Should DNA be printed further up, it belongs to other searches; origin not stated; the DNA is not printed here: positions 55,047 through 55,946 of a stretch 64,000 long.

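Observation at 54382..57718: Candidate novel module: a TadE/pseudopilin-like LTD protein plus a triad of KaiC/RecA-like paralogues (one active, two with eroded P-loops)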

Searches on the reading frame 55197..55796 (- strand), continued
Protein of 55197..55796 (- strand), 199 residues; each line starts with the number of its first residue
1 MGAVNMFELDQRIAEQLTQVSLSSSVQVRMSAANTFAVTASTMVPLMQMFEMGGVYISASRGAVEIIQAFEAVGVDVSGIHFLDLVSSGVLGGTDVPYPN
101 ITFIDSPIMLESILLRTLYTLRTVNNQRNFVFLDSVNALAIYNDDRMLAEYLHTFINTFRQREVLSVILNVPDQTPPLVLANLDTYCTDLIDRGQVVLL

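Call 70: search_solved_structures(query=A7, max_evalue=1, show_alignments=2)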
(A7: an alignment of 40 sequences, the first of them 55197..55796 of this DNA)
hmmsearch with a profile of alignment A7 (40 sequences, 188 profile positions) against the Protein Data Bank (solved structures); distinct sequences matched with E-value up to 1: 9.
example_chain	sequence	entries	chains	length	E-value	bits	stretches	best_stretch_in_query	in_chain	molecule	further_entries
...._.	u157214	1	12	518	0.0034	20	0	102-166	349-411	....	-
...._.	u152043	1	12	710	0.091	15.3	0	93-118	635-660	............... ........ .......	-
2dr3_A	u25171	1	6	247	0.37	13.3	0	45-135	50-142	UPF0273 protein PH0284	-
8eoi_J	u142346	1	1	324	0.39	13.3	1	89-121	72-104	Voltage-dependent L-type calcium channel subunit beta-3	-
1vyt_A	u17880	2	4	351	0.44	13.1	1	89-121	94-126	CALCIUM CHANNEL BETA-3 SUBUNIT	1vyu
4yds_A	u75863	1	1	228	0.67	12.5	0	120-155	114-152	Flagella-related protein H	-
8fd7_C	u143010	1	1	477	0.73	12.4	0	89-121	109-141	Voltage-dependent L-type calcium channel subunit beta-3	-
7mix_C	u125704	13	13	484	0.75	12.3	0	89-121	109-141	Voltage-dependent L-type calcium channel subunit beta-3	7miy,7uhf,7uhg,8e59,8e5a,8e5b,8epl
8x90_C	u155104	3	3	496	0.78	12.3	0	89-121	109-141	Voltage-dependent L-type calcium channel subunit beta-3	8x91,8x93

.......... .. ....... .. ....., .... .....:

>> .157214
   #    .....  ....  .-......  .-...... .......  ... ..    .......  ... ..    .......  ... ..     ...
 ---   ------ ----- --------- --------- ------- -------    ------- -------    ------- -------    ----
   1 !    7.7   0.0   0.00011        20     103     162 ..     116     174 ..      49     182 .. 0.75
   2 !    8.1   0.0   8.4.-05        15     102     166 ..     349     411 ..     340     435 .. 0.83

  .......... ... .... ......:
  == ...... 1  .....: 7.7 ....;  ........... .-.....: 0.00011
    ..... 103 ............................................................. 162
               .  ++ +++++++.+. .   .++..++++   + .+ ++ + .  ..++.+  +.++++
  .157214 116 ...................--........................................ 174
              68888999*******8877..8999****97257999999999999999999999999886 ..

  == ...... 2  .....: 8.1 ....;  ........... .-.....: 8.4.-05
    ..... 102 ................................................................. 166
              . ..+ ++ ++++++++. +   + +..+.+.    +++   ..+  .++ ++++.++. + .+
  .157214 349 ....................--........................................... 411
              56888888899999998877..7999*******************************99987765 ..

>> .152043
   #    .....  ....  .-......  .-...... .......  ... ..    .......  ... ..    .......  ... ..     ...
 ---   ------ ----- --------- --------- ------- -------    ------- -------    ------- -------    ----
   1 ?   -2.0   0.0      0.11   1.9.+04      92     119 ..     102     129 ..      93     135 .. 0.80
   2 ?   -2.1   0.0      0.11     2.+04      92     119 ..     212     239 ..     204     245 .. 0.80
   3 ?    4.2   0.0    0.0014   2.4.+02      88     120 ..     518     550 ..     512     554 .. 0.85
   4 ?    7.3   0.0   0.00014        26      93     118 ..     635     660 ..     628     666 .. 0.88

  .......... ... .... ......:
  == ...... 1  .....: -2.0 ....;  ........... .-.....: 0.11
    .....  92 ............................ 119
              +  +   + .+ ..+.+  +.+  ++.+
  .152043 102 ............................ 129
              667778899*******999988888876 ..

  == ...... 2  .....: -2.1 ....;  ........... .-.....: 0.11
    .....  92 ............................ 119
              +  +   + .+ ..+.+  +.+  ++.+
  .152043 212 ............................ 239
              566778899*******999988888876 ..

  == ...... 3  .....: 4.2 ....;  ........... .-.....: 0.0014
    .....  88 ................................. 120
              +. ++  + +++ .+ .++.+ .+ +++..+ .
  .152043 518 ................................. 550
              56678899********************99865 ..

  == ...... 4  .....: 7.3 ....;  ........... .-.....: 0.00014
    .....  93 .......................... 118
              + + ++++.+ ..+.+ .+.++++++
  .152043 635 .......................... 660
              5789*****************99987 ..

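Call 74: predict_structure(alignment_id=A7)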
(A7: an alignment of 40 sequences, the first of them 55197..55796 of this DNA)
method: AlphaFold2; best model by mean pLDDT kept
length: 199 residues; sequences in the alignment: 40
mean_pLDDT: 91.3   pTM: 0.88
mean pLDDT of the five models: 91.3, 89.8, 88.6, 88.2, 88.2
residues with pLDDT >= 90: 164; 70-90: 18; 50-70: 14; < 50: 3
segments of 3 or more residues with pLDDT < 50: none
pLDDT, mean of each block of 10 residues (from residue 1): 69 92 97 92 93 97 94 93 84 70 94 98 94 97 98 98 98 97 97 72
secondary structure, 60 per line:
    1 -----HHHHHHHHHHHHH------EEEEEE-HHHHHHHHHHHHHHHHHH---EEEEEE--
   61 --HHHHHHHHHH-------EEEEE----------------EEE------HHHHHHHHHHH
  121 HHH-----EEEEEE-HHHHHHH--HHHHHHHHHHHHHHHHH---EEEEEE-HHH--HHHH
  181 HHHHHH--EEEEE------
elements in order: H6-18 E25-30 H32-49 E53-58 H63-72 E80-84 E101-103 H110-123 E129-134 H136-142 H145-161 E165-170 H177-186 E189-193

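Call 77: find_related_loci(query=A8, collection=metagenome_contigs, flank=6000)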
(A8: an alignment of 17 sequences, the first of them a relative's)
Query A8 (189 aa) in metagenome_contigs; peptide patterns used: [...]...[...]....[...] (x = any residue, [..] = any of these).
600 stretches matched a pattern (row limit reached: there are more); 498 encode a relative of the query (tblastn E <= 1e-3); the best 80 are kept; 80 distinct loci.
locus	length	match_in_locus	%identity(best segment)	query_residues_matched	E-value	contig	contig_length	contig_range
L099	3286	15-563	48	1-183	1e-59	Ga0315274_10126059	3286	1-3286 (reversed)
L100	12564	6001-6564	46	1-188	3e-59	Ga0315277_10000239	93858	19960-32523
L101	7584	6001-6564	45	1-188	3e-57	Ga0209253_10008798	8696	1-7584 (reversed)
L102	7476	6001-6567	44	1-189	1e-56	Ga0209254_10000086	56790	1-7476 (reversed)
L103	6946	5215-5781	43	1-189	1e-55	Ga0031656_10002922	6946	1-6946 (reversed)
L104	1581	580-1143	41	1-188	1e-56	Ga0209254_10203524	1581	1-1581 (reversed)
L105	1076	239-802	43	1-188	5e-57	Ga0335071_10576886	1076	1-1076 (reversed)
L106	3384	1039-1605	44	1-189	2e-53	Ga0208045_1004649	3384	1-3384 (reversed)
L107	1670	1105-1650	43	8-189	9e-55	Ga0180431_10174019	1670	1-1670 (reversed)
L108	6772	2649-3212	44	1-188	2e-53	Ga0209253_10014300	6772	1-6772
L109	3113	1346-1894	44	1-183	5e-52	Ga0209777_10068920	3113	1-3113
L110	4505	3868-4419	41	5-188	5e-52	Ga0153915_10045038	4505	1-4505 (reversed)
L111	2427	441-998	41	3-188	3e-52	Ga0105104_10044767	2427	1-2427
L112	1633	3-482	48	24-183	3e-53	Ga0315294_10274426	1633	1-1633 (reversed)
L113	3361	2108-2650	44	8-188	2e-51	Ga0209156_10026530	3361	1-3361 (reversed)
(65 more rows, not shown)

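Call 80: fold_search(model_id=the predicted structure, library=pdb)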
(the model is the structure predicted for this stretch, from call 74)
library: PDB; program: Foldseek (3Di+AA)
matches with E <= 10: 1767; with E <= 0.001: 314
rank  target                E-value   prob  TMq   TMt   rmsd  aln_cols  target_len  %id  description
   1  2dr3_F                1.5e-06  1.00  0.67  0.57   3.4       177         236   15  Crystal Structure of RecA superfamily ATPase PH0284 from Pyrococcus horikoshii OT3 (released 2006-12-06)
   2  2dr3_A                3.0e-06  1.00  0.65  0.57   3.3       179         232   14  Crystal Structure of RecA superfamily ATPase PH0284 from Pyrococcus horikoshii OT3 (released 2006-12-06)
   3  4yds                  5.2e-06  1.00  0.62  0.56   5.4       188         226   12  FlaH from Sulfolobus acidocaldarius with ATP and Mg-Ion (released 2015-11-11)
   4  8wve_B                6.2e-06  1.00  0.66  0.31   3.5       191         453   12  Crystal Structure of Cyanobacterial Circadian Clock Protein KaiC (released 2023-12-27)
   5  3k0a_D                8.0e-06  1.00  0.61  0.27   5.7       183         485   15  Crystal structure of the phosphorylation-site mutant S431A of the KaiC circadian clock protein (released 2010-03-31)
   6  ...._F                1.0e-05  1.00  0.56  0.27   3.4       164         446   13  Crystal Structure of Designed Clock Protein KaiC (released 2025-04-16)
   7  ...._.                1.4e-05  1.00  0.61  0.28   3.5       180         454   12  Crystal Structure of Designed Clock Protein KaiC (released 2025-04-16)
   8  4tlc_F                1.4e-05  1.00  0.60  0.55   5.3       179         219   16  Crystal structure of N-terminal C1 domain of KaiC (released 2015-07-01)
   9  3k0c_D                1.5e-05  1.00  0.61  0.27   5.5       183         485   15  Crystal structure of the phosphorylation-site double mutant S431A/T432E of the KaiC circadian clock protein (released 2010-03-31)
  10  5jwr_A                1.5e-05  1.00  0.60  0.53   5.9       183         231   14  Crystal structure of foldswitch-stabilized KaiB in complex with the N-terminal CI domain of KaiC and a dimer of KaiA C (released 2017-03-29)
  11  7s65_A                1.6e-05  1.00  0.68  0.32   3.0       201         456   12  Compressed conformation of nighttime state KaiC (released 2021-09-22)
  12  7s65_B                1.6e-05  1.00  0.61  0.29   5.0       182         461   15  Compressed conformation of nighttime state KaiC (released 2021-09-22)
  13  7v3x_S                1.8e-05  1.00  0.60  0.29   4.9       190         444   12  Crystal Structure of Cyanobacterial Circadian Clock Protein KaiC (released 2022-04-27)
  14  4tla_D                2.0e-05  1.00  0.58  0.52   3.9       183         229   12  Crystal structure of N-terminal C1 domain of KaiC (released 2015-07-01)
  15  8zn7_F                2.1e-05  1.00  0.67  0.31   3.9       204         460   10  Crystal Structure of Designed Clock Protein KaiC (released 2025-04-16)
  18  2dr3_B                2.3e-05  1.00  0.64  0.54   3.5       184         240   15  Crystal Structure of RecA superfamily ATPase PH0284 from Pyrococcus horikoshii OT3 (released 2006-12-06)
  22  2dr3_E                2.6e-05  1.00  0.67  0.57   4.0       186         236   14  Crystal Structure of RecA superfamily ATPase PH0284 from Pyrococcus horikoshii OT3 (released 2006-12-06)
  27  2dr3_C                2.7e-05  1.00  0.64  0.56   4.1       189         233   12  Crystal Structure of RecA superfamily ATPase PH0284 from Pyrococcus horikoshii OT3 (released 2006-12-06)
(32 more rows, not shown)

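Call 89: list_cluster_members(proteins=[P0396, P0400, P0402, P0403, P0405, P0408, P0409, P0414, P0420, P0435])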
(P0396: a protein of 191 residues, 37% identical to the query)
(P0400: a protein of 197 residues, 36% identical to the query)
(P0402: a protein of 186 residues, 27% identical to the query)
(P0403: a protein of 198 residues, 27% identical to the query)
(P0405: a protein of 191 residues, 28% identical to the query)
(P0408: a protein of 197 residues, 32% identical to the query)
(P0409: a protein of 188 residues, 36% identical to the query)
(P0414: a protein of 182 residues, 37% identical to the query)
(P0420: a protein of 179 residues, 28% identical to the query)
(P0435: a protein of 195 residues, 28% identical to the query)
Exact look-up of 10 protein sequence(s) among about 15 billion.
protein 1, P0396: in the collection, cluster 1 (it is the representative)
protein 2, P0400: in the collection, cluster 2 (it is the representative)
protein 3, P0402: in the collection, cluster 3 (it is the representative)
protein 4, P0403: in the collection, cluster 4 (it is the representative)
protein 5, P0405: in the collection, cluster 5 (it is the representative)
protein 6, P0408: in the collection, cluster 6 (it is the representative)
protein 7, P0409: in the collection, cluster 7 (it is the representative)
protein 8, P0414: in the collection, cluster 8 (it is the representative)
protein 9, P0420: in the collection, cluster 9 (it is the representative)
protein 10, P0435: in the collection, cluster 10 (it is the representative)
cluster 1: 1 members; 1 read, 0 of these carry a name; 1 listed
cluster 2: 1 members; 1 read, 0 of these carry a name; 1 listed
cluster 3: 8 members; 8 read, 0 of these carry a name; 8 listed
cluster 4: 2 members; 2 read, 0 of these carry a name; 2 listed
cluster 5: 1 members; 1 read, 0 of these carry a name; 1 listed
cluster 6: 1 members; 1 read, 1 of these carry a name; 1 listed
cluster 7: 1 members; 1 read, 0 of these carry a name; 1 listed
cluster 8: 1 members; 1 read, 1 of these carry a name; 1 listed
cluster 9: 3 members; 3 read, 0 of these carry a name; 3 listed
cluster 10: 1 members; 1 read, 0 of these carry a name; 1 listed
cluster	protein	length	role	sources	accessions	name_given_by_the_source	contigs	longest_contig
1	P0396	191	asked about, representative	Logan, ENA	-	-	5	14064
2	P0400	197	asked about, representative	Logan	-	-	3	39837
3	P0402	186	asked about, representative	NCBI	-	-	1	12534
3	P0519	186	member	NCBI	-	-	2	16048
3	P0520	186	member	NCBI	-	-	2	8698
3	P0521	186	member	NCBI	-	-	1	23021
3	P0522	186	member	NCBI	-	-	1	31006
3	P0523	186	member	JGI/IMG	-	-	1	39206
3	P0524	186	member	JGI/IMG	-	-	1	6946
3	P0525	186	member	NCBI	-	-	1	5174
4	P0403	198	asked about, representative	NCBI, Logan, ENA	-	-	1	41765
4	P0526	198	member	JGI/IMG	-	-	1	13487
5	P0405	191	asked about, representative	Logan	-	-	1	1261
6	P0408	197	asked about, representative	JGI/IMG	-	hypothetical protein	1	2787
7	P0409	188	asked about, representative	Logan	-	-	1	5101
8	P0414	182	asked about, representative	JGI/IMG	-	KaiC/GvpD/RAD55 family RecA-like ATPase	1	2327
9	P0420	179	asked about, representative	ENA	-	-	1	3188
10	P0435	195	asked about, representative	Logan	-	-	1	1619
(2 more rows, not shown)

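Call 90: find_encoding_contigs(protein=P0403, flank=10000, max_places=1)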
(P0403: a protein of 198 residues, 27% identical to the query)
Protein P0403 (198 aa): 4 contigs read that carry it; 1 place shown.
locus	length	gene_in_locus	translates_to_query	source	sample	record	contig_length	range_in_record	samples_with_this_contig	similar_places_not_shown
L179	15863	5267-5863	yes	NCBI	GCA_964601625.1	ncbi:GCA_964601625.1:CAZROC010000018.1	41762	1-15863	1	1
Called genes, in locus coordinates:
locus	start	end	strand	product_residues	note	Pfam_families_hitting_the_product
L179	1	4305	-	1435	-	?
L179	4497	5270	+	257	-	PF13481:AAA_25 (faint), PF06745:ATPase, PF23442:DUF7125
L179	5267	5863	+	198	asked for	PF06745:ATPase (weak)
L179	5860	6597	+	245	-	PF06745:ATPase, PF23442:DUF7125 (faint), PF24336:DUF7504 (faint)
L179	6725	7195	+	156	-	PF07790:Pilin_N (weak)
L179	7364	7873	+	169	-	PF07790:Pilin_N (weak)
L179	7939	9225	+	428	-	PF07969:Amidohydro_3 (weak), PF01979:Amidohydro_1, PF07969:Amidohydro_3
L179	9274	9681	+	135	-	PF21485:IF5A-like_N, PF01287:eIF-5a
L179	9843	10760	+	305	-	PF00491:Arginase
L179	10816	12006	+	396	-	PF01040:UbiA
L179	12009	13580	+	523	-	PF00221:Lyase_aromatic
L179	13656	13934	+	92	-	PF26688:RHH_12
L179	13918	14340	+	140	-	PF10130:PIN_2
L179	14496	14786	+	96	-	-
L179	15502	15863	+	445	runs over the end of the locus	-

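Call 91: find_encoding_contigs(protein=P0400, flank=10000, max_places=1)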
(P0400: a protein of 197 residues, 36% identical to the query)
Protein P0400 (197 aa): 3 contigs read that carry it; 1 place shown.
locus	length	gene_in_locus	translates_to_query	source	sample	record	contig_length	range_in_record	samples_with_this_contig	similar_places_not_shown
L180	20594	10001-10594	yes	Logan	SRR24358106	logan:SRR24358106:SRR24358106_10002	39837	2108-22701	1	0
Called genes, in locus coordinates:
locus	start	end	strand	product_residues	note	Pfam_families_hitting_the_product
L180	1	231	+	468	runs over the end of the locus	PF13522:GATase_6, PF13537:GATase_7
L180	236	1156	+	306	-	PF01798:Nop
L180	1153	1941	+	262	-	PF01269:Fibrillarin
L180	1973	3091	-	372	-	PF01926:MMR_HSR1, PF02421:FeoB_N, PF16897:MMR_HSR1_Xtn, PF02824:TGS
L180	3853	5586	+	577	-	PF13191:AAA_16 (faint), PF13401:AAA_22 (faint)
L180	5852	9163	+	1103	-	PF05048:NosD (weak), PF13229:Beta_helix, PF05048:NosD (weak)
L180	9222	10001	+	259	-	PF13481:AAA_25, PF06745:ATPase, PF23442:DUF7125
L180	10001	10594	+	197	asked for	-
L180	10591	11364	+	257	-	PF06745:ATPase (weak), PF23442:DUF7125 (faint)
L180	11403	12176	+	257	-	PF09754:PAC2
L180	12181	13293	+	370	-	PF02636:Methyltransf_28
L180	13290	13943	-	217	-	-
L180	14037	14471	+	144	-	-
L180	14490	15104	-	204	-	PF00827:Ribosomal_L15e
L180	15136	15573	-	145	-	-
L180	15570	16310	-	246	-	PF00588:SpoU_methylase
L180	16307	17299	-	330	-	PF02881:SRP54_N, PF00448:SRP54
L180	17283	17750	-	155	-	PF02996:Prefoldin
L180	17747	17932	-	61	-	PF01775:Ribosomal_L18A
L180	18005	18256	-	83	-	-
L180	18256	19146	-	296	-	PF22025:ThiI_fer, PF02926:THUMP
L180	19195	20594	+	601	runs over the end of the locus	PF00750:tRNA-synt_1d (weak), PF01921:tRNA-synt_1f (faint), PF00750:tRNA-synt_1d, PF05746:DALR_1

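Call 95: search_protein_families(library=padloc, proteins=[window:55197-55796:-], max_evalue=0.01)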
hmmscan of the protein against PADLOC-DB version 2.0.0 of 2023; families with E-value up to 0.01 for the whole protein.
window:55197-55796:- (199 aa): 0 families
